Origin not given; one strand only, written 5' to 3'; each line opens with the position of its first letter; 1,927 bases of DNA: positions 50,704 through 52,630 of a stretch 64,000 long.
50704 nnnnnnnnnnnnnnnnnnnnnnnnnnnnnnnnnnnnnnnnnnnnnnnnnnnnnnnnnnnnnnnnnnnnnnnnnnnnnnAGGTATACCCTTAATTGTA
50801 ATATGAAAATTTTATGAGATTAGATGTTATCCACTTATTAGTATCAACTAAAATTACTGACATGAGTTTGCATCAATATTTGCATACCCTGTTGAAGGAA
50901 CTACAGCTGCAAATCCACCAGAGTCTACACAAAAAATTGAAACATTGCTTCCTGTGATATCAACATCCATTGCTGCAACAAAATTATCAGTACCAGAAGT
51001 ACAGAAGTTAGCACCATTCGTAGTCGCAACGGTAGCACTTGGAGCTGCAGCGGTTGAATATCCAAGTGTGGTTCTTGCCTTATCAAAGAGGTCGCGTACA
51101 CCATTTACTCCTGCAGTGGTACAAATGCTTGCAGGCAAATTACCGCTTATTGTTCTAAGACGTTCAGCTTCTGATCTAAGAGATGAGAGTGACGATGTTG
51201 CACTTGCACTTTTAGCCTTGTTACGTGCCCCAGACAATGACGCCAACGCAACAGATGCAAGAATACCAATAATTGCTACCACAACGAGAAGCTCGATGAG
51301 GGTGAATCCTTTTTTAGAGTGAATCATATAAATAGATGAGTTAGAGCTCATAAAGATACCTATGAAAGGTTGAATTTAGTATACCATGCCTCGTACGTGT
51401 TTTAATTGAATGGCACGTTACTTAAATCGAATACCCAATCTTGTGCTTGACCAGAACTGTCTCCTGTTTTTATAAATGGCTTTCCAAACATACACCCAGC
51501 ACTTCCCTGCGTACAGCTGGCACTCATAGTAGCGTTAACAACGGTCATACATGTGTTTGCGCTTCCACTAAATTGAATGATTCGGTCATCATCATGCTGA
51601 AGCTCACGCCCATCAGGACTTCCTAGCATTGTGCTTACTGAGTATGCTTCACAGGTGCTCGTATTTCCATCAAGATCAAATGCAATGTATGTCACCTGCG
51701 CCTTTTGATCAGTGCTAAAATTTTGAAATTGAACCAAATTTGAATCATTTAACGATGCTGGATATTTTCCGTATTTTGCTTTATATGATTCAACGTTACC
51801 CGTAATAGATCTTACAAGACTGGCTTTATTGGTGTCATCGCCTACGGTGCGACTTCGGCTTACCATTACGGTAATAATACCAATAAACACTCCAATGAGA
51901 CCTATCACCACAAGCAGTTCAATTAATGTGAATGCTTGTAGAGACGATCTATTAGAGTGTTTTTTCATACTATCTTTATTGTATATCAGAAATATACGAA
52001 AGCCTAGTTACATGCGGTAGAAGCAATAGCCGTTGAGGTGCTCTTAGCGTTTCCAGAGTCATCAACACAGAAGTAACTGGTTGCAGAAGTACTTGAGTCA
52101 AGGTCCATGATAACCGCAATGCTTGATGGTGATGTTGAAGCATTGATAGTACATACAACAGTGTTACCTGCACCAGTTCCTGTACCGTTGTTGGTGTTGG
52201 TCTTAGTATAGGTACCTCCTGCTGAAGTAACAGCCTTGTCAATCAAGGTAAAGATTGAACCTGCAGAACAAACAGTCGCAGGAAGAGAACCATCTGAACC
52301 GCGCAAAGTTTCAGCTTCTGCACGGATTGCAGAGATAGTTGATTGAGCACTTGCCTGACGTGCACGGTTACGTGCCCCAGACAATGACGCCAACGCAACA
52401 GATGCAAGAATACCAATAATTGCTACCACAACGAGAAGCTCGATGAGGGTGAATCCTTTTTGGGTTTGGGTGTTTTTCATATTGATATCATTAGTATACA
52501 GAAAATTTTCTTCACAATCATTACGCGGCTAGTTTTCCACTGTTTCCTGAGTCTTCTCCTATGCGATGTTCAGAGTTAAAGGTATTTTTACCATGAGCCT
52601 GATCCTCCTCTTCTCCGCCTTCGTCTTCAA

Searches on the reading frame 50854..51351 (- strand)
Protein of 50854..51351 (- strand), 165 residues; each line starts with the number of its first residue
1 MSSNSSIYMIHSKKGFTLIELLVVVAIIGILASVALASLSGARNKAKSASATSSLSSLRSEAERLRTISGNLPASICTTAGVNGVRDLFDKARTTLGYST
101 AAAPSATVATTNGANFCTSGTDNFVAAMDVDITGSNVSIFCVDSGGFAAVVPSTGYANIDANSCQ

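Call 5: search_protein_families(library=pfam, proteins=[window:50854-51351:-], max_evalue=0.1)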
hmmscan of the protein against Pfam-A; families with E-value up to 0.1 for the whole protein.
window:50854-51351:- (165 aa): 1 family
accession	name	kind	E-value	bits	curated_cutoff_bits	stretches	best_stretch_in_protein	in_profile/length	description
PF07963.17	N_methyl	-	1.6e-09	37.4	21.2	1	12-36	3-27/27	Prokaryotic N-terminal methylation motif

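Call 63: search_protein_families(library=ncbifam, proteins=[window:50854-51351:-], max_evalue=0.01)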
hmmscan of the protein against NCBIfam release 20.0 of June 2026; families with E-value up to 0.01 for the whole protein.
window:50854-51351:- (165 aa): 13 families
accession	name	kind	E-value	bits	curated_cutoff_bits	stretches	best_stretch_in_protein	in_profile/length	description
TIGR02532.1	IV_pilin_GFxxxE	domain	5.4e-10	38.7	16.3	1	13-36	1-24/24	prepilin-type N-terminal cleavage/methylation domain-containing protein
TIGR01710.1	typeII_sec_gspG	equivalog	6.1e-10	39.2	88.85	1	14-74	1-61/134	type II secretion system major pseudopilin GspG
TIGR01708.2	typeII_sec_gspH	equivalog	2e-09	37.7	80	1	14-48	2-36/169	type II secretion system minor pseudopilin GspH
NF007862.0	PRK10574.1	equivalog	9.2e-07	29.1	138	1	12-49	3-40/145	prepilin peptidase-dependent pilin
NF041775.1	typeIV_PilA_Myxo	equivalog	1.1e-06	28.8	400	1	13-58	10-55/214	type IV pilin protein PilA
NF041013.1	T4P_ComGE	equivalog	1.2e-05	25.3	49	1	12-53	2-44/83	competence type IV pilus minor pilin ComGE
NF040999.1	pilin_ComGC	equivalog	3.8e-05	23.8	75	1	13-56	1-44/84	competence type IV pilus major pilin ComGC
TIGR02596.1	TIGR02596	subfamily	4.9e-05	23.5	70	1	16-56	1-41/196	Verru_Chthon cassette protein D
NF007800.0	PRK10506.1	equivalog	9e-05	22.3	158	1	9-52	4-47/163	prepilin peptidase-dependent protein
TIGR02599.1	TIGR02599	subfamily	0.00021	20.6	256.5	1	15-75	1-59/361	Verru_Chthon cassette protein C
TIGR01707.1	gspI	equivalog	0.0018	18.8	44.35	1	15-46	1-32/101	type II secretion system minor pseudopilin GspI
NF040982.1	ComGD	equivalog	0.0043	17.5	70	1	13-49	1-37/139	competence type IV pilus minor pilin ComGD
NF047828.1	T3SSXpsI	equivalog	0.0065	16.5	150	1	14-53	2-41/132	type II secretion system protein XpsI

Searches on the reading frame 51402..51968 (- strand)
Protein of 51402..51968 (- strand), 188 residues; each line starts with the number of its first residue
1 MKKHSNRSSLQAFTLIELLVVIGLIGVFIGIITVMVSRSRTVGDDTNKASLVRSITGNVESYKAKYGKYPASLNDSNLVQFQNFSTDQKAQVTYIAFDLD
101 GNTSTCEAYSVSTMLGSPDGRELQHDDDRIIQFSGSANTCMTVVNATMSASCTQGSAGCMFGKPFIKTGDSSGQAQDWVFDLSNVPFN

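Call 5: search_protein_families(library=pfam, proteins=[window:51402-51968:-], max_evalue=0.1)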
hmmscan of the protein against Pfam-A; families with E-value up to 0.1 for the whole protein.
window:51402-51968:- (188 aa): 1 family
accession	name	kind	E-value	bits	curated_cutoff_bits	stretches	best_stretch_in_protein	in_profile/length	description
PF07963.17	N_methyl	-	7.6e-05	22.6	21.2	1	11-32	5-26/27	Prokaryotic N-terminal methylation motif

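Call 63: search_protein_families(library=ncbifam, proteins=[window:51402-51968:-], max_evalue=0.01)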
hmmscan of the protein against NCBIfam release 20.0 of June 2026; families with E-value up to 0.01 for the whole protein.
window:51402-51968:- (188 aa): 5 families
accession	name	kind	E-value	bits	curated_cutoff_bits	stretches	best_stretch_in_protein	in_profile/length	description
NF040999.1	pilin_ComGC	equivalog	4.2e-07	30.1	75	1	11-89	2-77/84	competence type IV pilus major pilin ComGC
TIGR01710.1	typeII_sec_gspG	equivalog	6.5e-06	26.2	88.85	1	12-73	2-63/134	type II secretion system major pseudopilin GspG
TIGR01708.2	typeII_sec_gspH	equivalog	7.7e-05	22.8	80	1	13-39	4-30/169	type II secretion system minor pseudopilin GspH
TIGR02532.1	IV_pilin_GFxxxE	domain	0.00041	20.1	16.3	1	12-32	3-23/24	prepilin-type N-terminal cleavage/methylation domain-containing protein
TIGR02596.1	TIGR02596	subfamily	0.00081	19.5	70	1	13-39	1-27/196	Verru_Chthon cassette protein D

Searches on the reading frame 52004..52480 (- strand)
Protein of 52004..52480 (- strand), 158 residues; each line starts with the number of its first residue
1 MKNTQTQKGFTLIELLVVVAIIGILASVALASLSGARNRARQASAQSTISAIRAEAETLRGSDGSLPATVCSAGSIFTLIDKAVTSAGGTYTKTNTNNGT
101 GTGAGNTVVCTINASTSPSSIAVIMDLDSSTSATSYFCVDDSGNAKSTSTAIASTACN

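Call 5: search_protein_families(library=pfam, proteins=[window:52004-52480:-], max_evalue=0.1)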
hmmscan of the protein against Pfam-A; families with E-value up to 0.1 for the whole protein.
window:52004-52480:- (158 aa): 2 families
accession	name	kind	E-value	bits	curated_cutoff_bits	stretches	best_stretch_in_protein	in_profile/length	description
PF07963.17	N_methyl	-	1.7e-09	37.3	21.2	1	6-30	3-27/27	Prokaryotic N-terminal methylation motif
PF23993.1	DUF7311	-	0.0049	17.9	27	1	17-109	6-95/150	Domain of unknown function (DUF7311)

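Call 63: search_protein_families(library=ncbifam, proteins=[window:52004-52480:-], max_evalue=0.01)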
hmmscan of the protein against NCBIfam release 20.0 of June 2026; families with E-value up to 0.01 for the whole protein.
window:52004-52480:- (158 aa): 14 families
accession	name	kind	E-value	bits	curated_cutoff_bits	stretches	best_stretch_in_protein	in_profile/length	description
TIGR01710.1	typeII_sec_gspG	equivalog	4.3e-11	43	88.85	1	8-69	1-62/134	type II secretion system major pseudopilin GspG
TIGR01708.2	typeII_sec_gspH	equivalog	2.6e-10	40.6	80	1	7-46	1-42/169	type II secretion system minor pseudopilin GspH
TIGR02532.1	IV_pilin_GFxxxE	domain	6.2e-10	38.5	16.3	1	7-30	1-24/24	prepilin-type N-terminal cleavage/methylation domain-containing protein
NF041775.1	typeIV_PilA_Myxo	equivalog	7.1e-09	35.9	400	1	7-52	10-55/214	type IV pilin protein PilA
NF007862.0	PRK10574.1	equivalog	3.1e-07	30.6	138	1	5-53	2-50/145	prepilin peptidase-dependent pilin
NF041013.1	T4P_ComGE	equivalog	5e-06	26.5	49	1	6-48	2-44/83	competence type IV pilus minor pilin ComGE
NF040999.1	pilin_ComGC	equivalog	6.5e-06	26.3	75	1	7-58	1-52/84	competence type IV pilus major pilin ComGC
NF007800.0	PRK10506.1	equivalog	1.1e-05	25.3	158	1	3-45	4-46/163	prepilin peptidase-dependent protein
TIGR02596.1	TIGR02596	subfamily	6.7e-05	23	70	1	10-48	1-38/196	Verru_Chthon cassette protein D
NF047828.1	T3SSXpsI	equivalog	0.00044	20.3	150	1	7-48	1-42/132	type II secretion system protein XpsI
TIGR02599.1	TIGR02599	subfamily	0.00098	18.4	256.5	1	9-47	1-39/361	Verru_Chthon cassette protein C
TIGR01707.1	gspI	equivalog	0.0016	18.9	44.35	1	9-40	1-32/101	type II secretion system minor pseudopilin GspI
NF040982.1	ComGD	equivalog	0.0036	17.7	70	1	7-32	1-25/139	competence type IV pilus minor pilin ComGD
NF038304.1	EPS_HpsC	equivalog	0.0093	15.6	200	0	2-25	15-37/318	hormogonium polysaccharide secretion pseudopilin HpsC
